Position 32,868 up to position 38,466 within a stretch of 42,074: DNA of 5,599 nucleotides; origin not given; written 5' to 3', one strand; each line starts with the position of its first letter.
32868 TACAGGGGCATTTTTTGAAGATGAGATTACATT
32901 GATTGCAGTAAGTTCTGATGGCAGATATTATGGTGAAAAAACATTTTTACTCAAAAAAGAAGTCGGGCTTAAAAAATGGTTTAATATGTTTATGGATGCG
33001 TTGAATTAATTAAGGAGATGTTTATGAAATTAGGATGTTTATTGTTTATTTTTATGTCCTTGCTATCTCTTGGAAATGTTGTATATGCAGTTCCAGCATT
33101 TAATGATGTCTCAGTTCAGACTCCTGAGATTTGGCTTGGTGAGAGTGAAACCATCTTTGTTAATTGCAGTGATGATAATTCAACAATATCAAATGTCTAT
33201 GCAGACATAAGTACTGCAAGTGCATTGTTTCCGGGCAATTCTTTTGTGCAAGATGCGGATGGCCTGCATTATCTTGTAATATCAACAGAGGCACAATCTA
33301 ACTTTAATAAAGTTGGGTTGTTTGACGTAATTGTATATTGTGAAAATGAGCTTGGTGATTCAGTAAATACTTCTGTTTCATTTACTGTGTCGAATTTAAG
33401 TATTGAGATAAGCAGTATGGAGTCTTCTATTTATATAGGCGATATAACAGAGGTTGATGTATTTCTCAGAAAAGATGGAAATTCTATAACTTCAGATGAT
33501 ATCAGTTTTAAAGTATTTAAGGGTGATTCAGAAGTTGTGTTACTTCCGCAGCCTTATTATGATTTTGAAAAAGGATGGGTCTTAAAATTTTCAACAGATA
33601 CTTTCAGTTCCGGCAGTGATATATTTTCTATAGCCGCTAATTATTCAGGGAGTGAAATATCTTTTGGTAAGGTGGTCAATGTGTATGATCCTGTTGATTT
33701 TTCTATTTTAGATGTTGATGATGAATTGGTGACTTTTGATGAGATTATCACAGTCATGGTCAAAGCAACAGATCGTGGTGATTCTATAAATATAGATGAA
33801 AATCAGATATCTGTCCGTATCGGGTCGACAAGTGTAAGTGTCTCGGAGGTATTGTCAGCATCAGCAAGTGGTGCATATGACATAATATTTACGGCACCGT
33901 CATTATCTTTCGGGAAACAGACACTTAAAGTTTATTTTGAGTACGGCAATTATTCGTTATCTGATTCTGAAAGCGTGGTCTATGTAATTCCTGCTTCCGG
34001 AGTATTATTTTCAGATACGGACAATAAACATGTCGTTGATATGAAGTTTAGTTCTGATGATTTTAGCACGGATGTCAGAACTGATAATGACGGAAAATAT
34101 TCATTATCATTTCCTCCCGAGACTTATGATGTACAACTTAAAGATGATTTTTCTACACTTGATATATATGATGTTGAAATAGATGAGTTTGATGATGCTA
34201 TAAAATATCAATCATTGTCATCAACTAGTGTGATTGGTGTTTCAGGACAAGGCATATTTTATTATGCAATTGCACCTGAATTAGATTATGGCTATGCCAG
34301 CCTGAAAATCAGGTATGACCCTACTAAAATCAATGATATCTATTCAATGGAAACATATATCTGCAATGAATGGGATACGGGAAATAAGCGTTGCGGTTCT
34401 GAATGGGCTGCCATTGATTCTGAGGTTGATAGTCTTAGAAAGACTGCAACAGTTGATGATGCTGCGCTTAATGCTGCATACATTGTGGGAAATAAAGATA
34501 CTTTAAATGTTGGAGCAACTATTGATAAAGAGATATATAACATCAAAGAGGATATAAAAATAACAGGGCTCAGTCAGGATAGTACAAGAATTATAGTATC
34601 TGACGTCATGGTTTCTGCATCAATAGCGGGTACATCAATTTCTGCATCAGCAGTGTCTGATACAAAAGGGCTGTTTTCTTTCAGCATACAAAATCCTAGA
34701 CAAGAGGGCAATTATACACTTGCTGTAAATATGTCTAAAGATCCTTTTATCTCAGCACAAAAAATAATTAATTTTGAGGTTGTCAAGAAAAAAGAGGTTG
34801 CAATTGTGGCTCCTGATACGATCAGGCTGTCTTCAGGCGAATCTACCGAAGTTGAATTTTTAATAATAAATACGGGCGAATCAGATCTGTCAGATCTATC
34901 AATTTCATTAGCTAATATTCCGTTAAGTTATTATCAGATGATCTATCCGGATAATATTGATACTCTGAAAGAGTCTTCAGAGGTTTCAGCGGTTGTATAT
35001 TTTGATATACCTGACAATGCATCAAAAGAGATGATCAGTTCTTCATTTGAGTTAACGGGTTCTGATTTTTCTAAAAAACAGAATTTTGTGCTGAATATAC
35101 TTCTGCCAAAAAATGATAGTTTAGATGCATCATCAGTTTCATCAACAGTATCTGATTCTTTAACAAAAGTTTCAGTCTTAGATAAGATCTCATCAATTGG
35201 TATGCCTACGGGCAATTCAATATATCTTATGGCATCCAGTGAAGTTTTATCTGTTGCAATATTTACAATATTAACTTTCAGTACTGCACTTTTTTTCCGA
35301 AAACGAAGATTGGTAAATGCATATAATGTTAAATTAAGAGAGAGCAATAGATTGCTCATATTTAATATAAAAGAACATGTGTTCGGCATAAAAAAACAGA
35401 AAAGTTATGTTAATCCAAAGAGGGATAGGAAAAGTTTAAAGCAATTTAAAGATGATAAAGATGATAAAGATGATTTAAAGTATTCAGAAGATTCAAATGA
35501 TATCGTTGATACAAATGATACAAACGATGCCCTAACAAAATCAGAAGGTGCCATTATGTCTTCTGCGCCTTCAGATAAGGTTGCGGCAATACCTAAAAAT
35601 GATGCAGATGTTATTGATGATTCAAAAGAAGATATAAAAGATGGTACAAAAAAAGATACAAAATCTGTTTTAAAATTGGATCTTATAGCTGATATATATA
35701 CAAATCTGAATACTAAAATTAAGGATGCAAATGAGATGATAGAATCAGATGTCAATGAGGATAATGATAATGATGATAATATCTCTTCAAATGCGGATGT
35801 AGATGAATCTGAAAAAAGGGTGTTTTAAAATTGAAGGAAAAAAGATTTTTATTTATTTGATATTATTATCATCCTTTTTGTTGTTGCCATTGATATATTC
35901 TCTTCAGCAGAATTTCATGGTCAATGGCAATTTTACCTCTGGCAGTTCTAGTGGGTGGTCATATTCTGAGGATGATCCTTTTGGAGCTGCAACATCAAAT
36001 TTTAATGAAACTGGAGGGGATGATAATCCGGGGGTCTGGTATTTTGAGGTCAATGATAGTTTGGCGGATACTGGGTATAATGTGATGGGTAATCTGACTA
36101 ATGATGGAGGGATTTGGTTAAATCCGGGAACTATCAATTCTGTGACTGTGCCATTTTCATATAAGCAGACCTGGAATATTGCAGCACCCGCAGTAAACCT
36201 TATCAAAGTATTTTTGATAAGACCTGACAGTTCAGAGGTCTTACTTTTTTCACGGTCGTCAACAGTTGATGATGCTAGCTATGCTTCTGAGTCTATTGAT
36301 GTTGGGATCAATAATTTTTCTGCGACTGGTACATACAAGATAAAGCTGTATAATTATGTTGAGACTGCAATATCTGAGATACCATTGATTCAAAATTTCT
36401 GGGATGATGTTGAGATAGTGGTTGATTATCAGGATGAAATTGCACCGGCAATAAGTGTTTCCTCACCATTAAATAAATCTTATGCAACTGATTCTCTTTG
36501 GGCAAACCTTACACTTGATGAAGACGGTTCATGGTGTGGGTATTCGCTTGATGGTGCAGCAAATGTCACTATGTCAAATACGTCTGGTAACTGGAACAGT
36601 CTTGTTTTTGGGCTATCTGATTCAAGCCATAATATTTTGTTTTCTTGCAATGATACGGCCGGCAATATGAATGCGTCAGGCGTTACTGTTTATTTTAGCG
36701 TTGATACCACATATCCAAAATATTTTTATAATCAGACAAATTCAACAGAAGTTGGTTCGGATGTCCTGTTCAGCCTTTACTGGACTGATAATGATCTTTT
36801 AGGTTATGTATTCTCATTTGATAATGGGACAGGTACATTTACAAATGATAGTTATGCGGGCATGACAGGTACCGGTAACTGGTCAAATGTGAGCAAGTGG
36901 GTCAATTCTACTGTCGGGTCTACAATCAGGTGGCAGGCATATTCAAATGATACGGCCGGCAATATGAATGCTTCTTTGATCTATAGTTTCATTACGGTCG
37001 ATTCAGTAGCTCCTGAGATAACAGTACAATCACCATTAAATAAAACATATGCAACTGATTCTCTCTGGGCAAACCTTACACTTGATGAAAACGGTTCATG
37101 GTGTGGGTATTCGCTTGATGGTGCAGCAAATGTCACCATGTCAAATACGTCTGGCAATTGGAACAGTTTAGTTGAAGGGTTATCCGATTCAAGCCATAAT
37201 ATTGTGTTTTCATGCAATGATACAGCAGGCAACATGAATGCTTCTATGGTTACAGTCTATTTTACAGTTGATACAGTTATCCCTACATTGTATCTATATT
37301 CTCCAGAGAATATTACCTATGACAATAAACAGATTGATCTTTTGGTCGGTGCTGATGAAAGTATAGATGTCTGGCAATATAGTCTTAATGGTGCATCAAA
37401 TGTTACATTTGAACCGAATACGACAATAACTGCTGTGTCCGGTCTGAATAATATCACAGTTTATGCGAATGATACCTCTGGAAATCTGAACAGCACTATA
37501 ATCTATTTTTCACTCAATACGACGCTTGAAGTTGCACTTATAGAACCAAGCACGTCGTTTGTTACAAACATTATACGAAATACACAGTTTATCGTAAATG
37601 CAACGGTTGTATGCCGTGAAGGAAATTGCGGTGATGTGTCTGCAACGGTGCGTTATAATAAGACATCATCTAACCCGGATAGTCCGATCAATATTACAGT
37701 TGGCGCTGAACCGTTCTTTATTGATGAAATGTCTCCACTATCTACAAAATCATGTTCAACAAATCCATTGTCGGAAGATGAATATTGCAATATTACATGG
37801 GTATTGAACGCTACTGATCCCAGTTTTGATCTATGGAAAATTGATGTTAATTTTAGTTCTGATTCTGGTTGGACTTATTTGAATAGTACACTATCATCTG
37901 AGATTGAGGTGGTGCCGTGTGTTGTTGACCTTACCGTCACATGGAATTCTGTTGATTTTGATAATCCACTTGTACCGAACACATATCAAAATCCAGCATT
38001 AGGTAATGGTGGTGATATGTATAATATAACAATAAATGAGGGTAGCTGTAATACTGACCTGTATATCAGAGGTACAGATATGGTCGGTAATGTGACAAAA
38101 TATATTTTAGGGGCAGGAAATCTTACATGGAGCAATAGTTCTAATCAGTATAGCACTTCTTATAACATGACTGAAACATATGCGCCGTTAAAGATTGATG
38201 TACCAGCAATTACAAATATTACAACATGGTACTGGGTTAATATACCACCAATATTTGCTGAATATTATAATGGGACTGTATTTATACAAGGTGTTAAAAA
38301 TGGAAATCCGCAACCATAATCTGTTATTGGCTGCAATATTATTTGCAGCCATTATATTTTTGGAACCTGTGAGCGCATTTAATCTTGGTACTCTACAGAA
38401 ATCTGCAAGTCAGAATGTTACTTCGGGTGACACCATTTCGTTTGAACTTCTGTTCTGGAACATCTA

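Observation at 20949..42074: Conserved-looking operon of surface, TM-anchored and cytoplasmic partner proteins around the giant ATPase fusion: a candidate new cell-surface apparatus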

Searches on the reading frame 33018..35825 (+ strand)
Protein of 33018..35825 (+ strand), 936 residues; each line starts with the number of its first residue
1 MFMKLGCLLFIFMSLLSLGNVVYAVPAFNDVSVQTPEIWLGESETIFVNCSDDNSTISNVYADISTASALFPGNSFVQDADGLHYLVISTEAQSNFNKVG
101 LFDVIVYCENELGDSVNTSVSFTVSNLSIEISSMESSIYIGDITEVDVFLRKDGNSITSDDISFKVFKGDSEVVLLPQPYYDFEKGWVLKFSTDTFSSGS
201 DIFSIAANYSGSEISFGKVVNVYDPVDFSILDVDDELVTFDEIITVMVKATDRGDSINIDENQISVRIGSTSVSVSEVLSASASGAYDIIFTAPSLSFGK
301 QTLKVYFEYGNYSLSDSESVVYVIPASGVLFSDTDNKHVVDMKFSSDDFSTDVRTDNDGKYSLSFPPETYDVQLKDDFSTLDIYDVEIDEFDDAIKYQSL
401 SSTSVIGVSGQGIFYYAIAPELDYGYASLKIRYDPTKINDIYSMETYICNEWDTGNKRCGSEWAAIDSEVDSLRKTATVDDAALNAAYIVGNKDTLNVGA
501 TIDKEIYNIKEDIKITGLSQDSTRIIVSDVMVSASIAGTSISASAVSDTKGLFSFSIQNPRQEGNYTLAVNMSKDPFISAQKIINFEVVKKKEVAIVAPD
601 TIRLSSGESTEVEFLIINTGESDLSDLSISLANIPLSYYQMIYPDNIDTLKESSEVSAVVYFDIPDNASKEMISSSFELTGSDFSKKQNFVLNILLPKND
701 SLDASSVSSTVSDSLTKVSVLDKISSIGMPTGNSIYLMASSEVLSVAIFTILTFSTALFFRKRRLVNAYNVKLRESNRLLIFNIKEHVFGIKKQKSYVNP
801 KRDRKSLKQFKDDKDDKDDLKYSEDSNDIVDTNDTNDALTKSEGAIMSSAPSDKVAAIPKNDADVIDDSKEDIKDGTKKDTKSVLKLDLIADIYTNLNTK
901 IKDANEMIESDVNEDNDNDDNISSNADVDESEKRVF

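Call 6: search_protein_families(library=pfam, proteins=[window:33018-35825:+], max_evalue=0.01)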
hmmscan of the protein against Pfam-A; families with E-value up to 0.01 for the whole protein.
window:33018-35825:+ (936 aa): 2 families
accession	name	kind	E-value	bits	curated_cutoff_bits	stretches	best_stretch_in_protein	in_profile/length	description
PF13620.12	CarboxypepD_reg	-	4.7e-07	30.5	32.3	0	515-572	2-56/82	Carboxypeptidase regulatory-like domain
PF13715.12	CarbopepD_reg_2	-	0.002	18.6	32.2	0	533-572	16-52/88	CarboxypepD_reg-like domain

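Call 38: search_protein_families(library=ncbifam, proteins=[window:33018-35825:+], max_evalue=0.01)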
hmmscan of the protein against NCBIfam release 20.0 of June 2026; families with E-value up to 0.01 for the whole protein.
window:33018-35825:+ (936 aa): 0 families

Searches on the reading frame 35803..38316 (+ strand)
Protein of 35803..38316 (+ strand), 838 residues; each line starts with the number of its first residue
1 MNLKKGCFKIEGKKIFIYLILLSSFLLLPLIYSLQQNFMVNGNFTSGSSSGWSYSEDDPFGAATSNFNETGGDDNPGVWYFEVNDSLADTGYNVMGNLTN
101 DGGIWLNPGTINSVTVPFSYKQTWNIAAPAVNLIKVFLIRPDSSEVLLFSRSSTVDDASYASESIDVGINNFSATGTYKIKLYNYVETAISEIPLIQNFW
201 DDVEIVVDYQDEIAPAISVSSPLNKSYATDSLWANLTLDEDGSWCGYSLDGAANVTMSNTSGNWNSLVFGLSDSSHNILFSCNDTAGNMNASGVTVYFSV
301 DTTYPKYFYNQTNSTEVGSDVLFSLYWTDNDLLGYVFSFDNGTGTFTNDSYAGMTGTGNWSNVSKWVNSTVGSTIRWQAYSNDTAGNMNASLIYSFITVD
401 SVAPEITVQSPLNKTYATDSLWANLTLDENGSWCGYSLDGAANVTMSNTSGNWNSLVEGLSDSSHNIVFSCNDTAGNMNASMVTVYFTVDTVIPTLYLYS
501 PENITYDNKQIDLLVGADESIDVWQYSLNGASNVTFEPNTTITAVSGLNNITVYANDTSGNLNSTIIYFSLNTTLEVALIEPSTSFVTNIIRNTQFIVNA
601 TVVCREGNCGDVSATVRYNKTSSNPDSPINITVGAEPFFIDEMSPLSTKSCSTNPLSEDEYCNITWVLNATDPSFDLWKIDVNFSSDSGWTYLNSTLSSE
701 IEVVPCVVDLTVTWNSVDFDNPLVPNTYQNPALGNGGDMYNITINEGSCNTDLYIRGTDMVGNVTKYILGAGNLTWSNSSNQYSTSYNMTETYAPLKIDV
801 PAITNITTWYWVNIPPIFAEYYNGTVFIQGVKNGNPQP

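Call 6: search_protein_families(library=pfam, proteins=[window:35803-38316:+], max_evalue=0.01)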
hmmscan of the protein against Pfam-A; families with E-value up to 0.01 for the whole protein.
window:35803-38316:+ (838 aa): 1 family
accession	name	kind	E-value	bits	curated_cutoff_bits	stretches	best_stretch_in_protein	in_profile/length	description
PF19077.6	Big_13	-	9.9e-08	32.8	27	1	445-491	56-102/102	Bacterial Ig-like domain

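Call 38: search_protein_families(library=ncbifam, proteins=[window:35803-38316:+], max_evalue=0.01)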
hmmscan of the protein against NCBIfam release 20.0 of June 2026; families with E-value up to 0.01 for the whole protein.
window:35803-38316:+ (838 aa): 0 families
